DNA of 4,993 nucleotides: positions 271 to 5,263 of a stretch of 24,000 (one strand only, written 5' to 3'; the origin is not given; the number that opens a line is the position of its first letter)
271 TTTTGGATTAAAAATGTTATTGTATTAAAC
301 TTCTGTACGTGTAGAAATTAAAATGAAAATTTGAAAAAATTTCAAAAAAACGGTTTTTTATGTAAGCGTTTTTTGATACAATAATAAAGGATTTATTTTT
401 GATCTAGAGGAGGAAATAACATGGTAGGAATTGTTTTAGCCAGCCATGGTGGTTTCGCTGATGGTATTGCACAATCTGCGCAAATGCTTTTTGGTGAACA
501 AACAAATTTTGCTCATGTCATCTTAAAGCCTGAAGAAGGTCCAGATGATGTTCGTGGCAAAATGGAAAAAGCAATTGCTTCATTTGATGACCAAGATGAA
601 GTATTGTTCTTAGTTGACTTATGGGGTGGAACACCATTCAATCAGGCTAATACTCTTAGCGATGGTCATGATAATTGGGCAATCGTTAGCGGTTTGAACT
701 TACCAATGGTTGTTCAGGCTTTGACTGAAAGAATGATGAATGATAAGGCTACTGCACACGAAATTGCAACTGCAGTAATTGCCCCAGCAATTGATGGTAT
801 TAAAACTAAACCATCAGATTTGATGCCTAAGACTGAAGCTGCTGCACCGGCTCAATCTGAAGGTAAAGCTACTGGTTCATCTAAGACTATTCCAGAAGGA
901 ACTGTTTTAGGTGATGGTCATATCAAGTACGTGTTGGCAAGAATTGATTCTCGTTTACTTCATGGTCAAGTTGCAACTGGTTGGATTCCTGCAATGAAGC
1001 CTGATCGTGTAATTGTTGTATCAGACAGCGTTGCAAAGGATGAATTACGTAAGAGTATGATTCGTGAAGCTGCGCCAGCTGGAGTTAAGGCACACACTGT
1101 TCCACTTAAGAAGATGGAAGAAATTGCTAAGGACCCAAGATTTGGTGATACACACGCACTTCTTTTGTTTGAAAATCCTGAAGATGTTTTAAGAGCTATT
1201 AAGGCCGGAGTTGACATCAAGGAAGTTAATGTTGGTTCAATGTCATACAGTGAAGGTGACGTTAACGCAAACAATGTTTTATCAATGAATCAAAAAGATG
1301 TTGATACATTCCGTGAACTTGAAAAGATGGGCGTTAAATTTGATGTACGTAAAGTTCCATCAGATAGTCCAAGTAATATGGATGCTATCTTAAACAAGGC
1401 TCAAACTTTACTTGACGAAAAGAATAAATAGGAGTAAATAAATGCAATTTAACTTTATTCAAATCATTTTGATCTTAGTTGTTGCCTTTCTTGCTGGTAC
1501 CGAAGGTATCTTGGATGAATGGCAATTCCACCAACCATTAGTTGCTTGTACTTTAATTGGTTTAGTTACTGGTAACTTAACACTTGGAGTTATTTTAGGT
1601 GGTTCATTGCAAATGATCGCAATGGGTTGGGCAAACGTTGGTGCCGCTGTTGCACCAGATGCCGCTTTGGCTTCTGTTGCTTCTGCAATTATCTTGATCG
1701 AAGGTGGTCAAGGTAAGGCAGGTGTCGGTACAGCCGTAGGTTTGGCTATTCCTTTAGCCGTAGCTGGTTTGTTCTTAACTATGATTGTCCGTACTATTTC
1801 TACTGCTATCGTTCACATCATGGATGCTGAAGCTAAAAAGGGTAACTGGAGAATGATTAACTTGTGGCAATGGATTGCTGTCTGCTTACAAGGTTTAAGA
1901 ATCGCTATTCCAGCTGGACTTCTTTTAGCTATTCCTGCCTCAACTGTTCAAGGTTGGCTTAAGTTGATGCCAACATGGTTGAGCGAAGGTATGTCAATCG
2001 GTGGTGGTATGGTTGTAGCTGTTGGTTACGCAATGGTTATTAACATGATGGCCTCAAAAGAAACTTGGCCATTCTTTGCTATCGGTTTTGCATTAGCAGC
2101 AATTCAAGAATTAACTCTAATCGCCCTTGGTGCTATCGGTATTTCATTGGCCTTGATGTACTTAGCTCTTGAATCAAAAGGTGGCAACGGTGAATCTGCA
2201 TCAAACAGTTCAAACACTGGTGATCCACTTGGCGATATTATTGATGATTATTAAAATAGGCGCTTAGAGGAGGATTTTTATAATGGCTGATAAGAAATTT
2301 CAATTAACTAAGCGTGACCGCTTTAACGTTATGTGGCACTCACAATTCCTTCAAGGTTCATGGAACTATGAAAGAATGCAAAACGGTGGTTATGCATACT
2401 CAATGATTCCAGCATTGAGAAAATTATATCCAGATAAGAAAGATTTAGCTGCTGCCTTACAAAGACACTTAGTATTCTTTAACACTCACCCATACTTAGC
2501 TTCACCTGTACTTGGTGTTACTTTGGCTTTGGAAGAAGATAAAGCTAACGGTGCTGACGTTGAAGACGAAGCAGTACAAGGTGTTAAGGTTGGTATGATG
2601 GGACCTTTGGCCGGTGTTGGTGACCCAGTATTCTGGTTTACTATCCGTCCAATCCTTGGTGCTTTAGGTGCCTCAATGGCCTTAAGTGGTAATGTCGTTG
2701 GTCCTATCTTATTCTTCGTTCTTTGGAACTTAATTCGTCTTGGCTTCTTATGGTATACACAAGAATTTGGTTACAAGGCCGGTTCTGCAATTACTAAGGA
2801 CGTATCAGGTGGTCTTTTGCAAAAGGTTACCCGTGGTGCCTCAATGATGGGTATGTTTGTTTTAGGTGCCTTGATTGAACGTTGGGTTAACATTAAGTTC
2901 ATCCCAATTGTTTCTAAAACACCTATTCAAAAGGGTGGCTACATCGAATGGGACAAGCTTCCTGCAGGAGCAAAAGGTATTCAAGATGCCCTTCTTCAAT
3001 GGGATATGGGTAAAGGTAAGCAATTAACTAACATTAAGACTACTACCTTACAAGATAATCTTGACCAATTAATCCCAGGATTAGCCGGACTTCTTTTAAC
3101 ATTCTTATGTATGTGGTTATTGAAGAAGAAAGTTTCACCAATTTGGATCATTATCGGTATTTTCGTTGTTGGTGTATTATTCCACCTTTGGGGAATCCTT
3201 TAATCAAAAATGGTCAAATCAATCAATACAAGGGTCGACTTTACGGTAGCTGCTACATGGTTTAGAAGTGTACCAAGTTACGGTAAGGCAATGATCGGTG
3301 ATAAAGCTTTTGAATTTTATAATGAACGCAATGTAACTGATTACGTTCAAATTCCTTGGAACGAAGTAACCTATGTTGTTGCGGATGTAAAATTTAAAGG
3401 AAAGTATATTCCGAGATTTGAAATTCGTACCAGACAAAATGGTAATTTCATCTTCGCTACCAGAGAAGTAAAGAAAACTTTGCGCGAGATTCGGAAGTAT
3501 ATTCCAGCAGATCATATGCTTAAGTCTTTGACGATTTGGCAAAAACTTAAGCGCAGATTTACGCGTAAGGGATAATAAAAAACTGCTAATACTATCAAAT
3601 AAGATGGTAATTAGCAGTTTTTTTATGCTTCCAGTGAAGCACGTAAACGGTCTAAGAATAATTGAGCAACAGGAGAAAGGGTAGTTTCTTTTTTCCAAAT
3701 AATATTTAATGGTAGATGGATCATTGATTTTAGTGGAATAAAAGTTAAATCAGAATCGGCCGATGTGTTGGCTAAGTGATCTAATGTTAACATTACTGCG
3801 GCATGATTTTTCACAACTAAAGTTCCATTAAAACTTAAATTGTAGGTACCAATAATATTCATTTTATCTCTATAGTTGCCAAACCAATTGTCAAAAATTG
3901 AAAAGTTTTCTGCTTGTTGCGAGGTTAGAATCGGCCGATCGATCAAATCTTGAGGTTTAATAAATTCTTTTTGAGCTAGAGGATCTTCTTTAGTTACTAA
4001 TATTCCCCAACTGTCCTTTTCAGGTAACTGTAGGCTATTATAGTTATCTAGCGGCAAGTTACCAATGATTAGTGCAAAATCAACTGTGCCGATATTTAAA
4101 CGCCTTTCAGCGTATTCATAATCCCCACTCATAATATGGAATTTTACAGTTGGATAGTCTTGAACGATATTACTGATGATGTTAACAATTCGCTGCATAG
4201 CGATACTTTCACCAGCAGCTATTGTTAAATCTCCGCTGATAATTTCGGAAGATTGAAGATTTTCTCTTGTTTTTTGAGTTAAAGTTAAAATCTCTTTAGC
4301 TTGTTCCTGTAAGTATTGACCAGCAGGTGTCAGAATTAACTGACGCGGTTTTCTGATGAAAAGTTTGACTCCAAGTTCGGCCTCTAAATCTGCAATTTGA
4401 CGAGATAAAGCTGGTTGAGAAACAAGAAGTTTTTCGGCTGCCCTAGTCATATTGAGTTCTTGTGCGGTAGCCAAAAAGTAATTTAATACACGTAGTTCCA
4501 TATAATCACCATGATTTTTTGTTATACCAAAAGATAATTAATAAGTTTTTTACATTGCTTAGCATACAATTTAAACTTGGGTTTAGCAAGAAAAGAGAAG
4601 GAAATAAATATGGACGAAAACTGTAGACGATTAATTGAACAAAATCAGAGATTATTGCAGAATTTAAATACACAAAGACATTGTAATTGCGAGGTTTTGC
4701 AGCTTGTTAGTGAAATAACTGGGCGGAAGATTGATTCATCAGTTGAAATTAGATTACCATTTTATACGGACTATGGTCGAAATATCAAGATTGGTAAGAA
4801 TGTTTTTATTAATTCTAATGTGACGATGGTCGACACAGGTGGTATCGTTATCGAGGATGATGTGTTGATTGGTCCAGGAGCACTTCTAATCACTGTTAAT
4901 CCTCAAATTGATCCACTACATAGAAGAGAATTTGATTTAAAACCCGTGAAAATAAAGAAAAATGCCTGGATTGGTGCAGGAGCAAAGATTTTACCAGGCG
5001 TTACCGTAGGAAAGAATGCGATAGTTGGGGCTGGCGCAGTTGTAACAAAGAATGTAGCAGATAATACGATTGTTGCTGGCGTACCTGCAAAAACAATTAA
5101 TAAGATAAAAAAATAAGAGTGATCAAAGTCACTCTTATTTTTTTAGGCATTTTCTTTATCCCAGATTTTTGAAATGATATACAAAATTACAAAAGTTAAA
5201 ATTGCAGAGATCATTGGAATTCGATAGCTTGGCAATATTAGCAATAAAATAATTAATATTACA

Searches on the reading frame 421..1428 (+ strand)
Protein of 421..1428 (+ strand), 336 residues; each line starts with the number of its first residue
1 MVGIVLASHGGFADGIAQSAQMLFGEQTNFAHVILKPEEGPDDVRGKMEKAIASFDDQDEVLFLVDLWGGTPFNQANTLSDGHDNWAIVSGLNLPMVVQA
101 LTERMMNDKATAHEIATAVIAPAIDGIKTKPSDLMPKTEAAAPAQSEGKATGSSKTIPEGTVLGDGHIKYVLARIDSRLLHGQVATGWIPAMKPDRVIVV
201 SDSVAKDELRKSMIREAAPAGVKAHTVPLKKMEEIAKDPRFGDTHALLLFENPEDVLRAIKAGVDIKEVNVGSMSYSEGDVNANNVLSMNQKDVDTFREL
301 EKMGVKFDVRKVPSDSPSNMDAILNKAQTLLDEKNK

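Call 89: search_protein_families(library=padloc, proteins=[window:421-1428:+], max_evalue=0.001)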
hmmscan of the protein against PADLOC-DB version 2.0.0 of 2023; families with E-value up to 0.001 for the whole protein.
window:421-1428:+ (336 aa): 0 families

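Call 92: search_protein_families(library=pfam, proteins=[window:421-1428:+], max_evalue=0.001)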
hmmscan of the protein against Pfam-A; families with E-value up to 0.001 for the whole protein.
window:421-1428:+ (336 aa): 2 families
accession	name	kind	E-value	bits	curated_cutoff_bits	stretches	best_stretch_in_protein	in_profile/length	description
PF03830.20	PTSIIB_sorb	-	2.8e-48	164.4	27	1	171-316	2-147/148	PTS system sorbose subfamily IIB component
PF03610.21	EIIA-man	-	4.1e-31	107.9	21.4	1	3-111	1-107/116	PTS system fructose IIA component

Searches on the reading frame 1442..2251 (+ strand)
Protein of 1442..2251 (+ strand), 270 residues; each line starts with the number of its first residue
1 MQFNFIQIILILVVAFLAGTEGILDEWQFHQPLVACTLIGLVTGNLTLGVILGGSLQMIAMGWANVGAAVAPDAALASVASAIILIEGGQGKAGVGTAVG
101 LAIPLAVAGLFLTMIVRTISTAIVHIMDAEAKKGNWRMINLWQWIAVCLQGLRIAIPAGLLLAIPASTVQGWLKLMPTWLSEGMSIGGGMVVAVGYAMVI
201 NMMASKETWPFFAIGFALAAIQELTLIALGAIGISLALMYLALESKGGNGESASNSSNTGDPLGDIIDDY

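Call 89: search_protein_families(library=padloc, proteins=[window:1442-2251:+], max_evalue=0.001)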
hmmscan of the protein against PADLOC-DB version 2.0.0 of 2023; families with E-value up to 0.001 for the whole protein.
window:1442-2251:+ (270 aa): 0 families

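Call 92: search_protein_families(library=pfam, proteins=[window:1442-2251:+], max_evalue=0.001)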
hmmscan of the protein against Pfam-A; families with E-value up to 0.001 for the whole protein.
window:1442-2251:+ (270 aa): 1 family
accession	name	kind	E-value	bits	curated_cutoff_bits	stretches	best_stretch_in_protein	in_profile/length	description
PF03609.19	EII-Sor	-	1.6e-72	244.2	26.3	1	5-238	1-232/233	PTS system sorbose-specific iic component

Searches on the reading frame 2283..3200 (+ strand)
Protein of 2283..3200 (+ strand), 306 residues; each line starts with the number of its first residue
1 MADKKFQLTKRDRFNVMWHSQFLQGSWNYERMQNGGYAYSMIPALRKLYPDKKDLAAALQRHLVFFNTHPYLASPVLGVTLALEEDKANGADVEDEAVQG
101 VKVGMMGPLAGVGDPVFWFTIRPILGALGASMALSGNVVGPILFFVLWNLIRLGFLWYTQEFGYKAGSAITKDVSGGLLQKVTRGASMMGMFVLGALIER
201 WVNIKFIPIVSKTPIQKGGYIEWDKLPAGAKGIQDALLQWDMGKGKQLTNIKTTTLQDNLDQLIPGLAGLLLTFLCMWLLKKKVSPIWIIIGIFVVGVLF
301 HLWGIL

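Call 89: search_protein_families(library=padloc, proteins=[window:2283-3200:+], max_evalue=0.001)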
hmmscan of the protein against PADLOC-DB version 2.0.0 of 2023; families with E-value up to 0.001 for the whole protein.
window:2283-3200:+ (306 aa): 0 families

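Call 92: search_protein_families(library=pfam, proteins=[window:2283-3200:+], max_evalue=0.001)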
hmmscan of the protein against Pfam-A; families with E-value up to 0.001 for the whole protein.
window:2283-3200:+ (306 aa): 1 family
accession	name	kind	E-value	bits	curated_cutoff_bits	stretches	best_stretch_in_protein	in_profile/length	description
PF03613.19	EIID-AGA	-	4.4e-110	367.5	25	1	7-306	1-265/265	PTS system mannose/fructose/sorbose family IID component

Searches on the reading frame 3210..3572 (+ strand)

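Call 89: search_protein_families(library=padloc, proteins=[window:3210-3572:+], max_evalue=0.001)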
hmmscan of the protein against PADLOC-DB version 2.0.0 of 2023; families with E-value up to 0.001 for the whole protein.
window:3210-3572:+ (121 aa): 0 families

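Call 92: search_protein_families(library=pfam, proteins=[window:3210-3572:+], max_evalue=0.001)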
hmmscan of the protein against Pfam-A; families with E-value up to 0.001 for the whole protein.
window:3210-3572:+ (121 aa): 1 family
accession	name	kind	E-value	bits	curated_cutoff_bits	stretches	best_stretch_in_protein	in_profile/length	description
PF06115.17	DUF956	-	6.5e-51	171.5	26.9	1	1-117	1-117/117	Domain of unknown function (DUF956)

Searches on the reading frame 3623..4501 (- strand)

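Call 12: search_protein_families(library=pfam, proteins=[window:3623-4501:-])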
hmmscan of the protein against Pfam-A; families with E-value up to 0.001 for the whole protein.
window:3623-4501:- (292 aa): 2 families
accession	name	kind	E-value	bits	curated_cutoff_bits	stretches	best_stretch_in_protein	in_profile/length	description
PF03466.25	LysR_substrate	-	5.4e-24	85.2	28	1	89-289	5-207/209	LysR substrate binding domain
PF00126.33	HTH_1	-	1.3e-22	80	26.6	1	3-62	1-60/60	Bacterial regulatory helix-turn-helix protein, lysR family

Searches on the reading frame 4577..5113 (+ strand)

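Call 12: search_protein_families(library=pfam, proteins=[window:4577-5113:+])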
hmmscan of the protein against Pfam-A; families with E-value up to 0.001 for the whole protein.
window:4577-5113:+ (179 aa): 2 families
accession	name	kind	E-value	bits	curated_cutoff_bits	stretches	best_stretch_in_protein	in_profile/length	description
PF00132.30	Hexapep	-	6.3e-16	57.8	27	1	124-158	2-36/36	Bacterial transferase hexapeptide (six repeats)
PF14602.12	Hexapep_2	-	1.8e-12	47.2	27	1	123-158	1-34/34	Hexapeptide repeat of succinyl-transferase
